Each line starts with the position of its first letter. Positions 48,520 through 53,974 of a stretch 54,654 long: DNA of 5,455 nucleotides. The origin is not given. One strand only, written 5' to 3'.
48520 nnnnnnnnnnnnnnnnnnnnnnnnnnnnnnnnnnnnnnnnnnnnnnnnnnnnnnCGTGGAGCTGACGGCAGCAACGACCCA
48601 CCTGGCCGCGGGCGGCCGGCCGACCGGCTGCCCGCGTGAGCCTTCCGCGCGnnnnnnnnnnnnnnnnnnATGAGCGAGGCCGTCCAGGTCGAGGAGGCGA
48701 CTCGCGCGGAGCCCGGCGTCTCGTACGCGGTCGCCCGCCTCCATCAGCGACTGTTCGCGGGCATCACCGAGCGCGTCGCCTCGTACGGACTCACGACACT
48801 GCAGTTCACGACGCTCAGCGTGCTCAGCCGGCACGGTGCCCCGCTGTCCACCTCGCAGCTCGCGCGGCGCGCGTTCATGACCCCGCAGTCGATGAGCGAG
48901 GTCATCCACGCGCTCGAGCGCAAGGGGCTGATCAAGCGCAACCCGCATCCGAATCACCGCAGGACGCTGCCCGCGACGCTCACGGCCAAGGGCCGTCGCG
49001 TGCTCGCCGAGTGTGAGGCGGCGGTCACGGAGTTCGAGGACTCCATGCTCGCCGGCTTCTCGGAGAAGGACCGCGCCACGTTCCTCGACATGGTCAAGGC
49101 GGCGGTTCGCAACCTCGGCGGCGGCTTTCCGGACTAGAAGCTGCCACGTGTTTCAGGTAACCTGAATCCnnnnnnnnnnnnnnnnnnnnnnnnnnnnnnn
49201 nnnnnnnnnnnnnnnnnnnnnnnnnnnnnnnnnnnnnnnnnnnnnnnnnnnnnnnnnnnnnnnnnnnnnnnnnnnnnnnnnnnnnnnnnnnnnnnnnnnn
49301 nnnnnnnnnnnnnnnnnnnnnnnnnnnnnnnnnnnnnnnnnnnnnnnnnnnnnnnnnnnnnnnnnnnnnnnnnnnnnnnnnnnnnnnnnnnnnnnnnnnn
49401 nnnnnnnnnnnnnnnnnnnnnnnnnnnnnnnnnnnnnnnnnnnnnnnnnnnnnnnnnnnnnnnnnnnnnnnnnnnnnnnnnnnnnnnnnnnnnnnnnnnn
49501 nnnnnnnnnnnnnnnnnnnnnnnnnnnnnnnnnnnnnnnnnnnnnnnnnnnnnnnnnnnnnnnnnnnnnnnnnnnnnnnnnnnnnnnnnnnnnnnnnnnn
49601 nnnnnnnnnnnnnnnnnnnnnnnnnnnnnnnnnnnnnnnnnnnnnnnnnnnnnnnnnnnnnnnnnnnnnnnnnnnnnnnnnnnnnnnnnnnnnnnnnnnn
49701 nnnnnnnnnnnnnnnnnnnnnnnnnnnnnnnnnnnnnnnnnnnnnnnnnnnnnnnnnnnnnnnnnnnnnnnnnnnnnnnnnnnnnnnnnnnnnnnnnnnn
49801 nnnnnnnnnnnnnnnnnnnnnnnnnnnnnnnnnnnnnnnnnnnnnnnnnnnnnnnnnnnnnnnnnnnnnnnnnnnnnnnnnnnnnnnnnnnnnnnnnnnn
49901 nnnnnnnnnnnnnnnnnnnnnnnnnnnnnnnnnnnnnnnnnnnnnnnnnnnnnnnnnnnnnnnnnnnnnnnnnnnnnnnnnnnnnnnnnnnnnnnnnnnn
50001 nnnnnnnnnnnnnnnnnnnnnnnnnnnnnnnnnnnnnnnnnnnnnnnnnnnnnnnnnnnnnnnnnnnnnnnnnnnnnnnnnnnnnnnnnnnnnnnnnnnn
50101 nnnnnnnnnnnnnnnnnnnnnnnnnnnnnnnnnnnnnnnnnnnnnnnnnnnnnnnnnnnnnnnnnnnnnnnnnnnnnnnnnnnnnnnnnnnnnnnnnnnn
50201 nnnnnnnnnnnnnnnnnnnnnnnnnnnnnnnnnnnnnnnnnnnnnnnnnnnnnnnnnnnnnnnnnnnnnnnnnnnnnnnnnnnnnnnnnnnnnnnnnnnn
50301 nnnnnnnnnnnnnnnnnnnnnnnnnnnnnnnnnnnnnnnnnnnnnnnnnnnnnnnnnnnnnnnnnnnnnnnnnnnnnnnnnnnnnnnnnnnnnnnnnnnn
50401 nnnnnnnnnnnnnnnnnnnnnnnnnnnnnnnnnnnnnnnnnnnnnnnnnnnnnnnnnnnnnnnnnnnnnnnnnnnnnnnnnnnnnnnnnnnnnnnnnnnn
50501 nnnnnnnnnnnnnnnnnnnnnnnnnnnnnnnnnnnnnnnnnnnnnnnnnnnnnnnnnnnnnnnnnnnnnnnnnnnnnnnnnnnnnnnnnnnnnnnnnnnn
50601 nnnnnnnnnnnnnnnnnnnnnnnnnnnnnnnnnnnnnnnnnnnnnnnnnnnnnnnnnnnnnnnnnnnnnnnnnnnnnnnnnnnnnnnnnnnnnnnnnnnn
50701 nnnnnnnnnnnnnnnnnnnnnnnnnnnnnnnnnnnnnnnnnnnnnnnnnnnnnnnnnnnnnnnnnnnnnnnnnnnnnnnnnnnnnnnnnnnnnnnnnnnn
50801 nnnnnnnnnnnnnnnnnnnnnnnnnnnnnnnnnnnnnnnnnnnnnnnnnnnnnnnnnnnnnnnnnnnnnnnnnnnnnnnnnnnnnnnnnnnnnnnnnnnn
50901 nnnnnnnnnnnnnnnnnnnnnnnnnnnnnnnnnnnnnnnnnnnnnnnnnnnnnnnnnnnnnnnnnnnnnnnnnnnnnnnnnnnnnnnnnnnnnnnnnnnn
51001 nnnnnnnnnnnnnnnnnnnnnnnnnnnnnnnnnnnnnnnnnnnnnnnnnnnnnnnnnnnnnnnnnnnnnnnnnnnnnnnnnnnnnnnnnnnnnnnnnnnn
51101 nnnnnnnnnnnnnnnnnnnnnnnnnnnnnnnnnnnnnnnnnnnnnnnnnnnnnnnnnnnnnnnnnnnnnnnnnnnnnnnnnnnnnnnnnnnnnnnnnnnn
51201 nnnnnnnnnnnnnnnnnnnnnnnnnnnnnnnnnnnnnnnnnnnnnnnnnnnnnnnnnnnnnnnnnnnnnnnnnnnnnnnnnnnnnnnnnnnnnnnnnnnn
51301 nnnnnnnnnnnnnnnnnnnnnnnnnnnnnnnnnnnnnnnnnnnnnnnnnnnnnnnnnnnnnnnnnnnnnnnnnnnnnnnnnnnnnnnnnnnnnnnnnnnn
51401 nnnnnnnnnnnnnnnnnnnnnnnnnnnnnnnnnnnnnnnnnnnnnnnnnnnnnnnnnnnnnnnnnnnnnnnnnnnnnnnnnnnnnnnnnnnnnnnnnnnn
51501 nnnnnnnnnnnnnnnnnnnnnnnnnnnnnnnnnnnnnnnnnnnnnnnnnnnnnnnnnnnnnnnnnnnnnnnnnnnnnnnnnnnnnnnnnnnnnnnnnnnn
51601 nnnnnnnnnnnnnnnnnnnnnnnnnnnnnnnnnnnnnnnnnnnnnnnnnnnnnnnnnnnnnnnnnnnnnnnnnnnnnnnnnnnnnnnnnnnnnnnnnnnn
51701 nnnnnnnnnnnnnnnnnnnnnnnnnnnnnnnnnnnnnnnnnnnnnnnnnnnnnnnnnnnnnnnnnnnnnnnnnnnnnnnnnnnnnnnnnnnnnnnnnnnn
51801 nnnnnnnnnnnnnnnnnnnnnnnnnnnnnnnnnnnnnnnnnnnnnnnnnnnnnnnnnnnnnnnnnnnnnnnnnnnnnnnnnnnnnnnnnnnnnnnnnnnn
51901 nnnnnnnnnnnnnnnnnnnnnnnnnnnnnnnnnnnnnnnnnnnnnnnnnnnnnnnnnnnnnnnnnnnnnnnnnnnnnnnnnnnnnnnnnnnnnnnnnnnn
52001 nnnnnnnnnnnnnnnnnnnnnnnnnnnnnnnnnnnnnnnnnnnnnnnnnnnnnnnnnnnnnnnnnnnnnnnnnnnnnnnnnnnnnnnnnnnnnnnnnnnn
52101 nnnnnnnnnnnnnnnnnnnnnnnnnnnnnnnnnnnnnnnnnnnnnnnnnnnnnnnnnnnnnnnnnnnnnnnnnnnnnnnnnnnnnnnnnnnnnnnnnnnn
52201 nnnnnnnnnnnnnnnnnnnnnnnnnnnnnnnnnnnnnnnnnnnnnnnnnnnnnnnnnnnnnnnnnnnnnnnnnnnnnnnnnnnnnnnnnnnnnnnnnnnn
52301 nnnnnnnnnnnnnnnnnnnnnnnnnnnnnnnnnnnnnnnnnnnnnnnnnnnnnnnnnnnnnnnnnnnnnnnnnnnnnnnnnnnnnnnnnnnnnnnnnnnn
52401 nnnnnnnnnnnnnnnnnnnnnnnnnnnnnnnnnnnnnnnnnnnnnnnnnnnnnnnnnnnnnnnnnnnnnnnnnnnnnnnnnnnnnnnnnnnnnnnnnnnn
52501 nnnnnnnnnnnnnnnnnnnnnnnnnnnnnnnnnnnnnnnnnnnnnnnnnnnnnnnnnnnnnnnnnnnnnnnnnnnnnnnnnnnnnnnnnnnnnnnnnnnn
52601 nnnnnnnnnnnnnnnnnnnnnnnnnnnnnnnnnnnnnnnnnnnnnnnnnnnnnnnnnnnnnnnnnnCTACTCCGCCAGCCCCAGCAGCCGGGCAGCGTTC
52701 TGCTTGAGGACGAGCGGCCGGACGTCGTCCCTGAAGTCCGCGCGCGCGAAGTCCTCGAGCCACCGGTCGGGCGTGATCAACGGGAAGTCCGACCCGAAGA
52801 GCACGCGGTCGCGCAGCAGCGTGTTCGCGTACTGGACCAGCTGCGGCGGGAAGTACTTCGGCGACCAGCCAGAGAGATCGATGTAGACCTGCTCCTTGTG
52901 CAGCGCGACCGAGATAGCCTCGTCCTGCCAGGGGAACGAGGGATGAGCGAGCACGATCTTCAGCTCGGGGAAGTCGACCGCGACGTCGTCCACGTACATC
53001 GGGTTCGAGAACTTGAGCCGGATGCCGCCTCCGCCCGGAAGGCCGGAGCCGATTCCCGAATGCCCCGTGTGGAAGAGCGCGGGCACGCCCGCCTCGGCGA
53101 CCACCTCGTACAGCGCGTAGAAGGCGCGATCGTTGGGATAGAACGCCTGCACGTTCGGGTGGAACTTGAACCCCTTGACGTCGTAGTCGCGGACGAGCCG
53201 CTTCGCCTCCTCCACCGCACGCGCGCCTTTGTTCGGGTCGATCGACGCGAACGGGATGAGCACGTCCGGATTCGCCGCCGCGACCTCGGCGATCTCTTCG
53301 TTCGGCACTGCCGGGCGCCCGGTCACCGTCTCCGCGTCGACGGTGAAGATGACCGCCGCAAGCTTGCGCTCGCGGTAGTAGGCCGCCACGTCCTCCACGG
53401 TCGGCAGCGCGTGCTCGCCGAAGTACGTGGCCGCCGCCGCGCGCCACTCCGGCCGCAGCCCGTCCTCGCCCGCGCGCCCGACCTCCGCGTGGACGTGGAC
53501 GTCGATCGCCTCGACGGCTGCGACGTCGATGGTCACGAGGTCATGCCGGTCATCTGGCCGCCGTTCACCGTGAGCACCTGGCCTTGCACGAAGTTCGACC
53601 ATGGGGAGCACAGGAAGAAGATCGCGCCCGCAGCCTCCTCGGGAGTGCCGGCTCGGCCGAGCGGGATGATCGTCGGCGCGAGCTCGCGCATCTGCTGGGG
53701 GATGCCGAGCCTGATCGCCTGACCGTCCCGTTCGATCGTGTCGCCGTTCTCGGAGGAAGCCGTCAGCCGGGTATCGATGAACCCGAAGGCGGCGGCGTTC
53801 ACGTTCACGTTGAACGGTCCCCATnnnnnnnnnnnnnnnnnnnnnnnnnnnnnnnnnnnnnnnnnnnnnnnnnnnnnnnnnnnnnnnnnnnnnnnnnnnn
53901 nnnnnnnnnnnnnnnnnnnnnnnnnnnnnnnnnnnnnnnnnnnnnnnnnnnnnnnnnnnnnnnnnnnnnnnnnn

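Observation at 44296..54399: A conserved palindrome, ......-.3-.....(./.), marks every promoter of the cou-like module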

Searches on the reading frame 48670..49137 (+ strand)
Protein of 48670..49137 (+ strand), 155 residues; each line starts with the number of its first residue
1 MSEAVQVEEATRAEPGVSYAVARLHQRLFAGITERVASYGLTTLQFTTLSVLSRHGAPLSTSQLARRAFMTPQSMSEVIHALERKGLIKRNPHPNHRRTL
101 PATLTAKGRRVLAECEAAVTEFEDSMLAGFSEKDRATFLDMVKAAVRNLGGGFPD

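Call 8: search_protein_families(library=pfam, proteins=[window:48670-49137:+])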
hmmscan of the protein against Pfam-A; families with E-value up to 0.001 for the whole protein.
window:48670-49137:+ (155 aa): 7 families
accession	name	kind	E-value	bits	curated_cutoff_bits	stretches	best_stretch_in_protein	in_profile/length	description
PF12802.13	MarR_2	-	4.8e-16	59.1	27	1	39-98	1-60/61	MarR family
PF01047.28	MarR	-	6.8e-13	48.7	24.6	1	41-99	1-58/59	MarR family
PF13463.12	HTH_27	-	5.1e-06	27.1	22.2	1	41-108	1-68/68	Winged helix DNA-binding domain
PF13545.12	HTH_Crp_2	-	0.00011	22.5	27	1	57-91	21-56/70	Crp-like helix-turn-helix domain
PF01726.22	LexA_DNA_bind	-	0.00012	22.2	23.7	1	51-93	18-61/65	LexA DNA binding domain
PF25767.1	ARM_TBCD_2nd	-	0.0002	21.3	29.7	1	20-83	100-162/245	Tubulin-specific chaperone D-like, ARM repeats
PF12840.13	HTH_20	-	0.00077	19.8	27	0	51-89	12-49/51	Helix-turn-helix domain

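Call 9: search_solved_structures(query=window:48670-49137:+, max_evalue=0.001, show_alignments=2)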
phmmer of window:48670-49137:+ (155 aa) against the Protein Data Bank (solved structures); distinct sequences matched with E-value up to 0.001: 56.
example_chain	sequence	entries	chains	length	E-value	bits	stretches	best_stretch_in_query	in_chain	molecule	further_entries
3k0l_A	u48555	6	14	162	3.3e-17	66.4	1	6-133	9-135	Repressor protein | HcaR protein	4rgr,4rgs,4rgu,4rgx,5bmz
5hsm_A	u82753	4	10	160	5.3e-14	56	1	18-141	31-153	Uncharacterized HTH-type transcriptional regulator Rv2887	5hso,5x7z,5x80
4b8x_A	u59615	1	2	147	5.8e-10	42.9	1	20-116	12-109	POSSIBLE MARR-TRANSCRIPTIONAL REGULATOR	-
2nyx_A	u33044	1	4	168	1.5e-08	38.3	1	38-120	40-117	Probable transcriptional regulatory protein, Rv1404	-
6c28_A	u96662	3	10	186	3.5e-08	37.1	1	17-146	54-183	Transcriptional regulator, MarR family | CouR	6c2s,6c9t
2nnn_A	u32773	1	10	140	9.2e-08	35.8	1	15-140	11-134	Probable transcriptional regulator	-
3f3x_A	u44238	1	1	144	1.1e-07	35.6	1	39-130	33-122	Transcriptional regulator, marR family, putative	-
3u2r_A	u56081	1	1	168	3.2e-07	34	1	23-131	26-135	Regulatory protein MarR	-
3cjn_A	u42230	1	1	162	3.3e-07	34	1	16-148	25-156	Transcriptional regulator, MarR family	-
2fbi_A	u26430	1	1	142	3.4e-07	33.9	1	24-142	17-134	probable transcriptional regulator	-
8ylf_A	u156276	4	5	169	6.7e-07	33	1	35-135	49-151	MarR family transcriptional regulator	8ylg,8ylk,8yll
3bja_A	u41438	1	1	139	7.8e-07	32.8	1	28-141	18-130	Transcriptional regulator, MarR family, putative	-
2fa5_A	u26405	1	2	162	8.2e-07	32.7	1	17-142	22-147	transcriptional regulator marR/emrR family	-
2fbh_A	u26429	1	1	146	9.2e-07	32.5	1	29-145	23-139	transcriptional regulator PA3341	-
1s3j_A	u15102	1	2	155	9.5e-07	32.5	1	17-114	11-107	YusO protein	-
4fht_A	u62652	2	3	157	0.00049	23.7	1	32-145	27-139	PcaV transcriptional regulator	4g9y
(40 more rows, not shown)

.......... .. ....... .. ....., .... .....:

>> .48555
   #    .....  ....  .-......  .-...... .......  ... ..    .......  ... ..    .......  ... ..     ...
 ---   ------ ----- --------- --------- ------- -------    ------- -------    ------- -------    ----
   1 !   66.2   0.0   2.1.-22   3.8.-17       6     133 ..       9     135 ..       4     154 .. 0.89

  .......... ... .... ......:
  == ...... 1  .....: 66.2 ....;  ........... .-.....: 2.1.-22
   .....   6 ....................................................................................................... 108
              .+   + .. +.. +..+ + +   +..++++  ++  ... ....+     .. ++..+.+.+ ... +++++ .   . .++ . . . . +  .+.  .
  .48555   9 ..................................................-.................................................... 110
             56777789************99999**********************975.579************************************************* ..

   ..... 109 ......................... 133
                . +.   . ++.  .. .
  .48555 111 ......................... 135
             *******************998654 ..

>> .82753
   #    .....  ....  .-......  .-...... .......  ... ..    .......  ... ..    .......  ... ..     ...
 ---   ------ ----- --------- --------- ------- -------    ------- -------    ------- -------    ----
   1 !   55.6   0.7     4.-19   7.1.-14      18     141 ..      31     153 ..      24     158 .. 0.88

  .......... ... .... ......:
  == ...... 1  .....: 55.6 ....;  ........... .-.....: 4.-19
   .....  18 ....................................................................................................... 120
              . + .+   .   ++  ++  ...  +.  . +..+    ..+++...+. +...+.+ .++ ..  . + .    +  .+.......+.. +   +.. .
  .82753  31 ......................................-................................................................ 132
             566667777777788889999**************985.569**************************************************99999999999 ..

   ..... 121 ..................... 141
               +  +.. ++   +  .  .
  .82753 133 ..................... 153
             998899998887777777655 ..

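Call 21: find_related_loci(query=window:48670-49137:+, collection=genome_contigs, flank=10000)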
Query window:48670-49137:+ (155 aa) in genome_contigs; peptide patterns used: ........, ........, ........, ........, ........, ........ (x = any residue, [..] = any of these).
193 stretches matched a pattern; 42 encode a relative of the query (tblastn E <= 1e-3); 42 distinct loci.
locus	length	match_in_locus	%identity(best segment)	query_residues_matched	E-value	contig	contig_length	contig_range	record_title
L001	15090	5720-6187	94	1-155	5e-95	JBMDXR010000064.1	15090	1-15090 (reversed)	MAG: Gaiellaceae bacterium isolate FBaSoil1_13 FBaSoil1_contig64, whole genome shotgun sequence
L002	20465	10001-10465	92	1-154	2e-91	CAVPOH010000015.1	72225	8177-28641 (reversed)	MAG: uncultured Actinomycetes bacterium isolate MFD00072.bin.2.169 genome assembly, contig: contig_481, whole genome sho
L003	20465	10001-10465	91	1-154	2e-90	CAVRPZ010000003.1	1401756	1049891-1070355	MAG: uncultured Actinomycetes bacterium isolate MFD05176.bin.2.125 genome assembly, contig: contig_7856, whole genome sh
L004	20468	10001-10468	87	1-155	3e-89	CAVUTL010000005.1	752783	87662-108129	MAG: uncultured Gaiellaceae bacterium isolate MFD00962.bin.2.191 genome assembly, contig: contig_55506, whole genome sho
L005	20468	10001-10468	87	1-155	4e-89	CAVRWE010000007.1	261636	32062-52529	MAG: uncultured Actinomycetes bacterium isolate MFD06229.bin.2.72 genome assembly, contig: contig_7122, whole genome sho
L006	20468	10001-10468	86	1-155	1e-88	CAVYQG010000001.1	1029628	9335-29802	MAG: uncultured Actinomycetes bacterium isolate MFD06229.bin.2.154 genome assembly, contig: contig_2883, whole genome sh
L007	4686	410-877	88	1-155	3e-88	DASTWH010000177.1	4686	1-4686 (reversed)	MAG TPA_asm: Gaiellaceae bacterium isolate SMAG_U2382 k141_820305, whole genome shotgun sequence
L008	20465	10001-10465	88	1-154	2e-88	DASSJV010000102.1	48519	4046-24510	MAG TPA_asm: Gaiella sp. isolate SMAG_U1124 k141_1567913, whole genome shotgun sequence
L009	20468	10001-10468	85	1-155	4e-88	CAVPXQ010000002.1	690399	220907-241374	MAG: uncultured Gaiellaceae bacterium isolate MFD10007.bin.2.137 genome assembly, contig: contig_17924, whole genome sho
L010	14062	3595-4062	85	1-155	2e-87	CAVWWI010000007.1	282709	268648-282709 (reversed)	MAG: uncultured Actinomycetes bacterium isolate MFD05088.bin.2.33 genome assembly, contig: contig_18758, whole genome sh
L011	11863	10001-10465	86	1-154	2e-87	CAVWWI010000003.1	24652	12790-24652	MAG: uncultured Actinomycetes bacterium isolate MFD05088.bin.2.33 genome assembly, contig: contig_11065, whole genome sh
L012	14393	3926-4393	87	1-155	3e-87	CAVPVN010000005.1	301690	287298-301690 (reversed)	MAG: uncultured Actinomycetes bacterium isolate MFD00392.bin.1.141 genome assembly, contig: contig_19218, whole genome s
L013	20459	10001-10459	89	4-155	7e-87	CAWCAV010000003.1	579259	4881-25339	MAG: uncultured Actinomycetes bacterium isolate MFD03899.bin.2.137 genome assembly, contig: contig_38063, whole genome s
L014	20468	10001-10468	84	1-155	1e-86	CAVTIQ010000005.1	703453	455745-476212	MAG: uncultured Actinomycetes bacterium isolate MFD05942.bin.1.306 genome assembly, contig: contig_28595, whole genome s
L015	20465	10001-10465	87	1-154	2e-86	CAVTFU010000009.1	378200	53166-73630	MAG: uncultured Actinomycetes bacterium isolate MFD09267.bin.2.184 genome assembly, contig: contig_30958, whole genome s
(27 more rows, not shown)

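Call 27: search_protein_families(library=ncbifam, proteins=[window:48670-49137:+], max_evalue=0.00001)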
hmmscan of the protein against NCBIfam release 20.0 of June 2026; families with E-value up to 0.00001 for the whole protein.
window:48670-49137:+ (155 aa): 6 families
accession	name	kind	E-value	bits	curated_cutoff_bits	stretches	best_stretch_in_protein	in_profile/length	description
NF052438.1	TransRegRv0880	equivalog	4.9e-14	52.4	220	1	17-142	12-132/143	Rv0880 family HTH-type transcriptional regulator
NF002926.0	PRK03573.1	equivalog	9e-12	45.1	120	1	20-148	8-136/144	transcriptional regulator SlyA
NF053777.1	Saro0803TransReg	equivalog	1.7e-11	44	200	1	22-143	16-136/140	Saro_0803 family transcriptional regulator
TIGR02337.1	HpaR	equivalog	3.2e-11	43.2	121.2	1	36-142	21-126/130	homoprotocatechuate degradation operon regulator HpaR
NF045593.1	bilirub_TF_BilQ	equivalog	3.2e-11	43.1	125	1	17-146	4-132/135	bilirubin utilization transcriptional regulator BilQ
NF041230.1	BagL_FevM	exception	5.2e-08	33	230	1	40-142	37-138/145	MarR family transcriptional regulator BagL/FevM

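Call 41: find_homologous_proteins(query=window:48670-49137:+, max_evalue=1e-10)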
Query window:48670-49137:+ (155 aa): 932 proteins with E <= 1e-10 among 990 candidates; the best 120 are listed.
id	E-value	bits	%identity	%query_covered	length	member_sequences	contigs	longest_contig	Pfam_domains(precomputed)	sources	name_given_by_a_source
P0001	5.3e-93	326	99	100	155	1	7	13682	PF01047.29,PF12802.14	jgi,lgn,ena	jgi:DNA-binding MarR family transcriptional regulator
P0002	5.4e-93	326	99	100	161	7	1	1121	PF01047.29,PF12802.14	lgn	-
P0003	4.0e-92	324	99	100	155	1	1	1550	PF01047.29,PF12802.14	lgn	-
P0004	3.2e-90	317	97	100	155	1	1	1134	PF01047.29,PF12802.14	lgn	-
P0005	1.9e-88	312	96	100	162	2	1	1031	PF01047.29,PF12802.14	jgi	jgi:DNA-binding MarR family transcriptional regulator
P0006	2.9e-88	311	94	100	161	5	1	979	PF01047.29,PF12802.14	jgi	jgi:DNA-binding MarR family transcriptional regulator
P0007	3.5e-88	311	94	99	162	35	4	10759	PF01047.29,PF12802.14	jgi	jgi:DNA-binding MarR family transcriptional regulator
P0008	4.4e-88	311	95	100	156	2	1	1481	PF01047.29,PF12802.14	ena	-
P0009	1.6e-87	309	95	100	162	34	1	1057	PF01047.29,PF12802.14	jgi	jgi:DNA-binding MarR family transcriptional regulator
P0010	2.3e-87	308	95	99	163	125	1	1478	PF01047.29,PF12802.14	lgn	-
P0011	4.7e-87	307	94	100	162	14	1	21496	PF01047.29,PF12802.14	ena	-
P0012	3.8e-86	304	94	99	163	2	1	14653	PF01047.29,PF12802.14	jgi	jgi:DNA-binding MarR family transcriptional regulator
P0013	6.7e-86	303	94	99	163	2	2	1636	PF01047.29,PF12802.14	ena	-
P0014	7.2e-86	303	94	100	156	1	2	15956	PF01047.29,PF12802.14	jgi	jgi:DNA-binding MarR family transcriptional regulator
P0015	1.4e-85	302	93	99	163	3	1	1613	PF01047.29,PF12802.14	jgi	jgi:DNA-binding MarR family transcriptional regulator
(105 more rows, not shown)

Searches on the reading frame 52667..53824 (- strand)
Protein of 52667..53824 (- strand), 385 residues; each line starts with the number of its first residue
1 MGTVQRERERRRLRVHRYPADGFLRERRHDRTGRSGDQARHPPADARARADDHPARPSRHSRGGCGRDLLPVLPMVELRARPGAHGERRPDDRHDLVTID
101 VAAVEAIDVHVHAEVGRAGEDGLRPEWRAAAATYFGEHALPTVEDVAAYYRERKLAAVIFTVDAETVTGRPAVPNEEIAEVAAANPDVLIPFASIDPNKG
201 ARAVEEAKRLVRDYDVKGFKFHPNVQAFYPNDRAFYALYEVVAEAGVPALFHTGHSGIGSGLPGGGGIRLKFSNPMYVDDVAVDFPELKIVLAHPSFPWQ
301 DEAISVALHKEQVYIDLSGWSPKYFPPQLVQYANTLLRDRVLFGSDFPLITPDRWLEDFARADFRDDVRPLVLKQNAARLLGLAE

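Call 8: search_protein_families(library=pfam, proteins=[window:52667-53824:-])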
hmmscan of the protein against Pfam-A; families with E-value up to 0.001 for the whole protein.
window:52667-53824:- (385 aa): 1 family
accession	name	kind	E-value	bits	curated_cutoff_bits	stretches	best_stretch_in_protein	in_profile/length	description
PF04909.20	Amidohydro_2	-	1.3e-51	176.6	26.4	1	107-383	1-289/289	Amidohydrolase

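Call 27: search_protein_families(library=ncbifam, proteins=[window:52667-53824:-], max_evalue=0.00001)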
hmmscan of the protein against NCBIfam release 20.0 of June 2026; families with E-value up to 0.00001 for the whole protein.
window:52667-53824:- (385 aa): 0 families

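Call 37: search_solved_structures(query=window:52667-53824:-, max_evalue=0.001)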
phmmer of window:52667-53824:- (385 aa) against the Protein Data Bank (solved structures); distinct sequences matched with E-value up to 0.001: 2.
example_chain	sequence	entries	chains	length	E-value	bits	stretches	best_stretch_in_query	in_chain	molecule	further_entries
3irs_A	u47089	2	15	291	7.5e-23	85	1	170-383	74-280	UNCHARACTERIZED PROTEIN BB4693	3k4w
4icm_A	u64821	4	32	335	3.6e-05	26.8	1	159-253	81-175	5-carboxyvanillate decarboxylase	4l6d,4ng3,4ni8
